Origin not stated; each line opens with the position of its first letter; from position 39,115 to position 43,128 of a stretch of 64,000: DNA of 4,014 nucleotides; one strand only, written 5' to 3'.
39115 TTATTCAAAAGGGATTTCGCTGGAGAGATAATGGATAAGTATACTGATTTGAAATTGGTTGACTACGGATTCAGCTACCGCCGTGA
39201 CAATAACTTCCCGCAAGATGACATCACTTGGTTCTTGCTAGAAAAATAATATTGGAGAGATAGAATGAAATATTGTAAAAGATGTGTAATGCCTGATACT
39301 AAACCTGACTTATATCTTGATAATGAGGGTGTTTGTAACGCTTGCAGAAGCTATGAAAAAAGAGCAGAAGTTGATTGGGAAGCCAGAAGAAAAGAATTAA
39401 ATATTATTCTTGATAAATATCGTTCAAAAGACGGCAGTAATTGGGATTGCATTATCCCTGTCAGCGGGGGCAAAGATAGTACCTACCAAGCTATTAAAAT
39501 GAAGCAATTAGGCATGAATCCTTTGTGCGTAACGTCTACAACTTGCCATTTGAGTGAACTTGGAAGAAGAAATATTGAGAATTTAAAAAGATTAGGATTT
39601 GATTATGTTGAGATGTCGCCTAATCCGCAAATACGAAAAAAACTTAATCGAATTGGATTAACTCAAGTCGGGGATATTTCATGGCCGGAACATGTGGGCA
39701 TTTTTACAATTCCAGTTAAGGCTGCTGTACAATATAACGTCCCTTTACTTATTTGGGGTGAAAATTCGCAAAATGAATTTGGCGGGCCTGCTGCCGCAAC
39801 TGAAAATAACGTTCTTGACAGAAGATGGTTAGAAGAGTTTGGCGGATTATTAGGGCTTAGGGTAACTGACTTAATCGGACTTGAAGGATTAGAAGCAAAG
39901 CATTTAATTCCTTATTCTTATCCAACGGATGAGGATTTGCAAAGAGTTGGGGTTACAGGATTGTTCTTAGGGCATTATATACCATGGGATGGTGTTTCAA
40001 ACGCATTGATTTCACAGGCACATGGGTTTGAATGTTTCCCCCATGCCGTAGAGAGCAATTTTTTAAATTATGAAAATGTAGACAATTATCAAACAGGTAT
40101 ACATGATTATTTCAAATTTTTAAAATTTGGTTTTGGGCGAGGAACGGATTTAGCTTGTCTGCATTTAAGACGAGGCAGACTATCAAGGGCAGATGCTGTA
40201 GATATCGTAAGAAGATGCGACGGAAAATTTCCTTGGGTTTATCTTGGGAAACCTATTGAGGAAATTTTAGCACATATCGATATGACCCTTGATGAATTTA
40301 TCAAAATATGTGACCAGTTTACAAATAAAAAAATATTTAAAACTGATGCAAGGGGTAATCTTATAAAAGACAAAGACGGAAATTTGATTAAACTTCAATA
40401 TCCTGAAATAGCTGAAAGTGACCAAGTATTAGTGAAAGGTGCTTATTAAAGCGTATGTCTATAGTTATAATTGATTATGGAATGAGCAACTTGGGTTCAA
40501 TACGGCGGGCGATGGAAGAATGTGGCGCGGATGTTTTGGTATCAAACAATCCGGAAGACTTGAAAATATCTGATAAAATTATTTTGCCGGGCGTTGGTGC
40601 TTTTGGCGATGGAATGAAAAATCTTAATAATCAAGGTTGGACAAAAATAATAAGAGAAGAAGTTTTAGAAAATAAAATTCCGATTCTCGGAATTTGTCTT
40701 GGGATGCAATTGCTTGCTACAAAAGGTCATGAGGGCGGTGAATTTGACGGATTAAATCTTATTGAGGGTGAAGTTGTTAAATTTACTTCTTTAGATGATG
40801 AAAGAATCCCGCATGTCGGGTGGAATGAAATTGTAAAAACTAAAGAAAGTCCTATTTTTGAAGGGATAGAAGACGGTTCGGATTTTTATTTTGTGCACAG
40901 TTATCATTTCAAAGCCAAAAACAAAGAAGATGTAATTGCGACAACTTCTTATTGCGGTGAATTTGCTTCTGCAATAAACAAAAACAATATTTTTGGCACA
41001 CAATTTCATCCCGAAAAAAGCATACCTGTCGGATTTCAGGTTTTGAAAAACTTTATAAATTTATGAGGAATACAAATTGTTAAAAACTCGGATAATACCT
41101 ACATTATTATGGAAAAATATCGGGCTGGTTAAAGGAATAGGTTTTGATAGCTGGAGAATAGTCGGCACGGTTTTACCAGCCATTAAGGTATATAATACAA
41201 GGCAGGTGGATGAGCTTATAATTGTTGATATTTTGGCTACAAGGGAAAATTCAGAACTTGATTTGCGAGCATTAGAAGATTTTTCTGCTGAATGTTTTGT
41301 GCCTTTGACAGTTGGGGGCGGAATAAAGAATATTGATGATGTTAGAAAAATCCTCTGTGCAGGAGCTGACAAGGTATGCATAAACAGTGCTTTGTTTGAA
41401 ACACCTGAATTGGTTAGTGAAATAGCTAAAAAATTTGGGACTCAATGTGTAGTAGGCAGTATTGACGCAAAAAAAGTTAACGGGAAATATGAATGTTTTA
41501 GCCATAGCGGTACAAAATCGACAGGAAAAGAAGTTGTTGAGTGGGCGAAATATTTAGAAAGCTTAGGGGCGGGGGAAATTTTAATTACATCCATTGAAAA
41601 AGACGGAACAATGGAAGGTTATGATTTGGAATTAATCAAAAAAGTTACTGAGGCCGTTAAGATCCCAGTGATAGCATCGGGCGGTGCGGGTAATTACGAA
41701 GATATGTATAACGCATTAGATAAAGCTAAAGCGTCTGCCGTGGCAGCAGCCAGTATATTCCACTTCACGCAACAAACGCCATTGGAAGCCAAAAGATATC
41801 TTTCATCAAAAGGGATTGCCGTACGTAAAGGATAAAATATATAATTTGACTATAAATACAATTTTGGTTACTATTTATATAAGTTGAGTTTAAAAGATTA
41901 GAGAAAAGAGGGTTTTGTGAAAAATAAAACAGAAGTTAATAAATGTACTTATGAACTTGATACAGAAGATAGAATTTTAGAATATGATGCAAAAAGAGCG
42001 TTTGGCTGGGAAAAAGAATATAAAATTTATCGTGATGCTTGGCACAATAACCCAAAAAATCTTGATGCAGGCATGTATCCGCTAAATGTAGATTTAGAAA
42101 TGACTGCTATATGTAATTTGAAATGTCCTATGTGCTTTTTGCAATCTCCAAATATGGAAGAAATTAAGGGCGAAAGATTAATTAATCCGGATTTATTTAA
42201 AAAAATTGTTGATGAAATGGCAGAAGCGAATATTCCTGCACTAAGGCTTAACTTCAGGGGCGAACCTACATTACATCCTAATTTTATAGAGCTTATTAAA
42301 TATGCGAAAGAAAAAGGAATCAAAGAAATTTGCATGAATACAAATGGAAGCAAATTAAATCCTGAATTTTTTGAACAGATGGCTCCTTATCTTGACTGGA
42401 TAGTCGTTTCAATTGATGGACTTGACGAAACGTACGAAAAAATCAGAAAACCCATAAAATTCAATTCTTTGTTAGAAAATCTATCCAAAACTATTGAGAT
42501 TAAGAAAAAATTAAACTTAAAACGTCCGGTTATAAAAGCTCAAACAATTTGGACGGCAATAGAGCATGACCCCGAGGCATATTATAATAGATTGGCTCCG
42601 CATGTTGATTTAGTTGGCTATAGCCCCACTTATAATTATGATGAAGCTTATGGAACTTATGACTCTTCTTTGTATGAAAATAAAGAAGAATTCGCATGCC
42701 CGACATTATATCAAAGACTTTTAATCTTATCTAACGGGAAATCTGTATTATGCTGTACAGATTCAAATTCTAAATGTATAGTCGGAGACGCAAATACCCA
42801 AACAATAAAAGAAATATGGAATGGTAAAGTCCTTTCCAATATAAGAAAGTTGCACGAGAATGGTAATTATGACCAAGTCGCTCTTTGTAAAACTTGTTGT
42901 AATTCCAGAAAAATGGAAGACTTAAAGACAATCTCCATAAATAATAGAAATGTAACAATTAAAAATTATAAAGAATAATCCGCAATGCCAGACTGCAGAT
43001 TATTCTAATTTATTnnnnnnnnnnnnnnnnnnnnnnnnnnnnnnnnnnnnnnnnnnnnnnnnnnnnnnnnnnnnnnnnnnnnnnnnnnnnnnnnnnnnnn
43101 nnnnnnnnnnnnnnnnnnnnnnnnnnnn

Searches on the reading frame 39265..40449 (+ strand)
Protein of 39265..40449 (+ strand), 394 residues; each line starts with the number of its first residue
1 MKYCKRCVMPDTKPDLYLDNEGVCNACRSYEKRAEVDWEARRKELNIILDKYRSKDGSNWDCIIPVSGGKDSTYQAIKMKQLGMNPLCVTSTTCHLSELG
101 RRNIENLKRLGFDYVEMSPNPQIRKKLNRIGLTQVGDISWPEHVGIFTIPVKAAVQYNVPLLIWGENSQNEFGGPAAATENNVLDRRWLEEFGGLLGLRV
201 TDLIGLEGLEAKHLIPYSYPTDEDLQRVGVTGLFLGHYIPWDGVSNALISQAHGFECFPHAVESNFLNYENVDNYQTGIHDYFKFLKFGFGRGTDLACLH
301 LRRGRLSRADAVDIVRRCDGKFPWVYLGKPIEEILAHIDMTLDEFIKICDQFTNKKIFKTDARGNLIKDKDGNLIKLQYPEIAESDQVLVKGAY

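Call 53: search_protein_families(library=pfam, proteins=[window:39265-40449:+], max_evalue=0.001)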
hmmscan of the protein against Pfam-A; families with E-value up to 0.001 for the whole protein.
window:39265-40449:+ (394 aa): 0 families

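Call 76: search_protein_families(library=ncbifam, proteins=[window:39265-40449:+], max_evalue=0.00001)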
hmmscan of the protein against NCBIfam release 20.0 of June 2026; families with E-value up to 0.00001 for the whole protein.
window:39265-40449:+ (394 aa): 1 family
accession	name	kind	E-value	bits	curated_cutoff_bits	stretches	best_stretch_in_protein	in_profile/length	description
TIGR03573.1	WbuX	subfamily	1e-102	344.1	203.2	1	1-349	1-343/344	N-acetyl sugar amidotransferase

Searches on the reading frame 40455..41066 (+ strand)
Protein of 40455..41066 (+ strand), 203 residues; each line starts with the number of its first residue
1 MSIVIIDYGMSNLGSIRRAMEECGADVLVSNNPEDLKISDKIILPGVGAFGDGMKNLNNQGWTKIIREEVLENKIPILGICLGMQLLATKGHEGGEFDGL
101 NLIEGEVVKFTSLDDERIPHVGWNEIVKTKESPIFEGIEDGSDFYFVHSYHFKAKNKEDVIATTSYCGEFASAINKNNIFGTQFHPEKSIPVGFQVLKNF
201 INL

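Call 53: search_protein_families(library=pfam, proteins=[window:40455-41066:+], max_evalue=0.001)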
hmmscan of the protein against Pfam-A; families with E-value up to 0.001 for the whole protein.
window:40455-41066:+ (203 aa): 4 families
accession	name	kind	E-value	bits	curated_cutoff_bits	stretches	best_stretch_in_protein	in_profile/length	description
PF00117.34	GATase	-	6.1e-28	98.2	22.8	1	4-200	1-186/190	Glutamine amidotransferase class-I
PF01174.25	SNO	-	1.2e-08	35.5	27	1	18-106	13-99/188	SNO glutamine amidotransferase family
PF07722.19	Peptidase_C26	-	3.8e-08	33.8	20.5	1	62-187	93-219/219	Peptidase C26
PF07685.20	GATase_3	-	1e-07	32.2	27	1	19-108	19-116/196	CobB/CobQ-like glutamine amidotransferase domain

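Call 76: search_protein_families(library=ncbifam, proteins=[window:40455-41066:+], max_evalue=0.00001)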
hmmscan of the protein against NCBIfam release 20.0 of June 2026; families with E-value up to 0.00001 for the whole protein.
window:40455-41066:+ (203 aa): 17 families
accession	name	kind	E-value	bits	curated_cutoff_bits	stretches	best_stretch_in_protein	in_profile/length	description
TIGR01855.1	IMP_synth_hisH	equivalog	8.3e-72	241.1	105.4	1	3-202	1-197/198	imidazole glycerol phosphate synthase subunit HisH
NF010608.0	PRK14004.1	equivalog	6.4e-50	169.8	216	1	3-203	2-209/210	imidazole glycerol phosphate synthase subunit HisH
TIGR00888.1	guaA_Nterm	equivalog_domain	1.8e-15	56.9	172.15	1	3-202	1-182/188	glutamine-hydrolyzing GMP synthase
NF001975.0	PRK00758.1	equivalog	2.3e-15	56.7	198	1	1-202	2-180/185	GMP synthase subunit A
NF000848.1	PRK00074.1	equivalog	1e-12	47.4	400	1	3-201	1-184/512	glutamine-hydrolyzing GMP synthase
NF001989.1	PRK00784.1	equivalog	9.9e-11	41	273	1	9-185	257-421/480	cobyric acid synthase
TIGR00566.1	trpG_papA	subfamily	1.1e-10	41.6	121.05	1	4-202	3-191/192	glutamine amidotransferase of anthranilate synthase or aminodeoxychorismate synthase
TIGR03800.1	PLP_synth_Pdx2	equivalog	2.7e-07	30.7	105.55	0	18-99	16-97/184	pyridoxal 5'-phosphate synthase glutaminase subunit PdxT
TIGR01823.1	PabB-fungal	equivalog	2.7e-07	29.2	442.55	1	51-203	60-203/742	aminodeoxychorismate synthase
NF005367.0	PRK06895.1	equivalog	3e-07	30.5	265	1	76-202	74-187/190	anthranilate synthase component II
NF005072.0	PRK06490.1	equivalog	5.2e-07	28.9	339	1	69-187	87-186/251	glutamine amidotransferase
NF011201.0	PRK14607.1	equivalog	8.8e-07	28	670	1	71-202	70-187/534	bifunctional anthranilate synthase component II/anthranilate phosphoribosyltransferase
TIGR01368.1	CPSaseIIsmall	equivalog_domain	1.1e-06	27.8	307.35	0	2-89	177-261/361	glutamine-hydrolyzing carbamoyl-phosphate synthase small subunit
NF005799.0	PRK07649.1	equivalog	1.8e-06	27.6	327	1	69-202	67-186/195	aminodeoxychorismate/anthranilate synthase component II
NF009475.0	PRK12838.1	equivalog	4e-06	26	221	0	2-89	171-255/359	carbamoyl phosphate synthase small subunit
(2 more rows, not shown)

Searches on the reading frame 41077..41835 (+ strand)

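Call 53: search_protein_families(library=pfam, proteins=[window:41077-41835:+], max_evalue=0.001)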
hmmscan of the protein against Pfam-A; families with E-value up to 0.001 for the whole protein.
window:41077-41835:+ (252 aa): 8 families
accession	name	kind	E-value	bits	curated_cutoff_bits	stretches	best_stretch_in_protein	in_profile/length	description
PF00977.27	His_biosynth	-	1.6e-64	218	23.6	1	5-232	1-226/228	Histidine biosynthesis protein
PF03060.21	NMO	-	1.7e-10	41.3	28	1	154-235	146-232/331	Nitronate monooxygenase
PF01207.24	Dus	-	6.4e-08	32.5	20.4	0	149-223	136-212/311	Dihydrouridine synthase (Dus)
PF00478.31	IMPDH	-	3.2e-07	30.1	25.6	0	72-132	205-269/345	IMP dehydrogenase / GMP reductase domain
PF02581.23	TMP-TENI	-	1.8e-06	27.9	27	0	161-224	117-176/180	Thiamine monophosphate synthase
PF01180.27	DHO_dh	-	3.7e-06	26.8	27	0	75-120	241-287/291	Dihydroorotate dehydrogenase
PF04309.18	G3P_antiterm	-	2.7e-05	24.1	27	0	185-223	129-166/173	Glycerol-3-phosphate responsive antiterminator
PF05690.20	ThiG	-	0.00021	21.2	23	0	66-122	167-222/247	Thiazole biosynthesis protein ThiG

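Call 76: search_protein_families(library=ncbifam, proteins=[window:41077-41835:+], max_evalue=0.00001)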
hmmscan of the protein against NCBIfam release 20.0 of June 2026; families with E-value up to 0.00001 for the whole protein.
window:41077-41835:+ (252 aa): 23 families
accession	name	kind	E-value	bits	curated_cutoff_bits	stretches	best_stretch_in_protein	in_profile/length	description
TIGR03572.1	WbuZ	equivalog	1.1e-88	296.5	299.7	1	1-230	1-232/232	glycosyl amidation-associated protein WbuZ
NF038364.1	AglZ_HisF2_fam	equivalog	1.3e-83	280.2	310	1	2-233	1-233/248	AglZ/HisF2 family acetamidino modification protein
TIGR00735.1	hisF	equivalog_domain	8.1e-80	267.7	294.55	1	1-250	1-254/254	imidazole glycerol phosphate synthase subunit HisF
NF010112.0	PRK13585.1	equivalog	2.1e-35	122.4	243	1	35-229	36-225/241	1-(5-phosphoribosyl)-5-[(5-phosphoribosylamino)methylideneamino]imidazole-4-carboxamide isomerase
TIGR00007.1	TIGR00007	equivalog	1.6e-32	113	228.95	1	31-221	29-215/231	1-(5-phosphoribosyl)-5-[(5-phosphoribosylamino)methylideneamino]imidazole-4-carboxamide isomerase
TIGR01919.1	hisA-trpF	equivalog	9e-23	81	306.45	1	30-224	31-221/243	bifunctional 1-(5-phosphoribosyl)-5-((5-phosphoribosylamino)methylideneamino)imidazole-4-carboxamide isomerase/phosphoribosylanthranilate is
NF010114.0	PRK13587.1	equivalog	3e-20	72.9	305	1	35-217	36-213/234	1-(5-phosphoribosyl)-5-((5-phosphoribosylamino)methylideneamino)imidazole-4-carboxamide isomerase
NF010113.0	PRK13586.1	equivalog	2.6e-13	50.2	238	1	35-212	36-206/232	1-(5-phosphoribosyl)-5-((5-phosphoribosylamino)methylideneamino)imidazole-4-carboxamide isomerase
NF010712.0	PRK14114.1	equivalog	5.7e-13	48.9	327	1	48-213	48-206/241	1-(5-phosphoribosyl)-5-((5-phosphoribosylamino)methylideneamino)imidazole-4-carboxamide isomerase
TIGR02129.1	hisA_euk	equivalog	1.3e-11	44.7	229.3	1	62-214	69-222/255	phosphoribosylformimino-5-aminoimidazole carboxamide ribotide isomerase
TIGR00734.1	hisAF_rel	hypoth_equivalog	3.7e-11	43.3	179.85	0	144-214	136-203/221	HisA/HisF family protein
NF005574.0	PRK07259.1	equivalog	1.2e-09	37.5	269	0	63-121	226-284/304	dihydroorotate dehydrogenase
NF003156.0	PRK04128.1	equivalog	5.7e-09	36.2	285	1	42-215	41-202/231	1-(5-phosphoribosyl)-5-((5-phosphoribosylamino)methylideneamino)imidazole-4-carboxamide isomerase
NF005741.0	PRK07565.1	subfamily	6.4e-09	35.4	303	0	51-118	217-285/335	dihydroorotate dehydrogenase-like protein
NF005819.0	PRK07695.1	equivalog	5.7e-08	32.7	251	0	178-243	132-195/205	thiazole tautomerase TenI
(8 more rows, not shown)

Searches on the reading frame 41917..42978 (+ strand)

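Call 53: search_protein_families(library=pfam, proteins=[window:41917-42978:+], max_evalue=0.001)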
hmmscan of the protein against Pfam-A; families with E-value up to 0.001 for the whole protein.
window:41917-42978:+ (353 aa): 3 families
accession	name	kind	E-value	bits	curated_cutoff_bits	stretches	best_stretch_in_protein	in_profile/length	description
PF04055.27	Radical_SAM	-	3.7e-18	66.7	29.5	1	61-195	2-139/166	Radical SAM superfamily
PF13186.11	SPASM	-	1.8e-11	44.6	21.5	1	261-327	1-66/67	Iron-sulfur cluster-binding domain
PF13353.11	Fer4_12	-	1e-06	29.5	22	1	66-171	15-118/137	4Fe-4S single cluster domain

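Call 76: search_protein_families(library=ncbifam, proteins=[window:41917-42978:+], max_evalue=0.00001)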
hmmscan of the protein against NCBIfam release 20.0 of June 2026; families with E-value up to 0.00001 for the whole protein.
window:41917-42978:+ (353 aa): 47 families (the best 25 are shown)
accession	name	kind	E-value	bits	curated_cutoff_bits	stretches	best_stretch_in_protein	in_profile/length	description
TIGR04317.1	W_rSAM_matur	equivalog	2.1e-29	102.7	380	1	60-211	8-155/349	tungsten cofactor oxidoreductase radical SAM maturase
NF033640.1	N_Twi_rSAM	subfamily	7.9e-24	84.5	170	2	1-202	57-275/398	twitch domain-containing radical SAM protein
NF038283.1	viperin_w_prok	equivalog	8.3e-22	77.7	180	1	57-176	3-125/281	viperin family antiviral radical SAM protein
TIGR04311.1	rSAM_Geo_metal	subfamily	2.7e-18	66.2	400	1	54-189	1-136/423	radical SAM/SPASM family putative metalloenzyme maturase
TIGR04054.1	rSAM_NirJ1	equivalog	1.9e-17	63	650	1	46-203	27-180/387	putative heme d1 biosynthesis radical SAM protein NirJ1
TIGR02666.1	moaA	equivalog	3.3e-16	59.2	284.05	1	62-198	16-156/336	GTP 3',8-cyclase MoaA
TIGR04321.1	spiroSPASM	subfamily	4.6e-15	55.3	250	1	53-327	228-502/510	spiro-SPASM protein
NF045646.2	rSAM_Se_TrsS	equivalog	1.6e-14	53.3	490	1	60-201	90-227/441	radical SAM (seleno)protein TrsS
TIGR02668.1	moaA_archaeal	equivalog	2e-14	53.3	325.25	1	58-201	12-155/303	GTP 3',8-cyclase MoaA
NF001199.0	PRK00164.2-1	equivalog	2.1e-14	53.4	231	1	59-195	15-148/308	GTP 3',8-cyclase MoaA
TIGR04251.1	SCM_rSAM_ScmF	equivalog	2.4e-14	53.5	400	1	59-178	7-126/353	SynChlorMet cassette radical SAM/SPASM protein ScmF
TIGR04546.1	rSAM_ahbC_deAc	equivalog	1e-13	50.9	650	1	60-190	43-170/390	12,18-didecarboxysiroheme deacetylase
NF045702.1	rSAM_GDGT_ether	equivalog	1.5e-13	50.2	450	1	60-198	90-225/486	tetraether lipid synthase Tes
TIGR04051.1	rSAM_NirJ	equivalog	4.8e-13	48.8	515.45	1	62-185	8-128/354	heme d1 biosynthesis radical SAM protein NirJ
NF050035.1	rSAM_WgK_link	exception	1.4e-12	47.4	650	1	53-177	6-128/367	radical SAM/SPASM peptide maturase WgkB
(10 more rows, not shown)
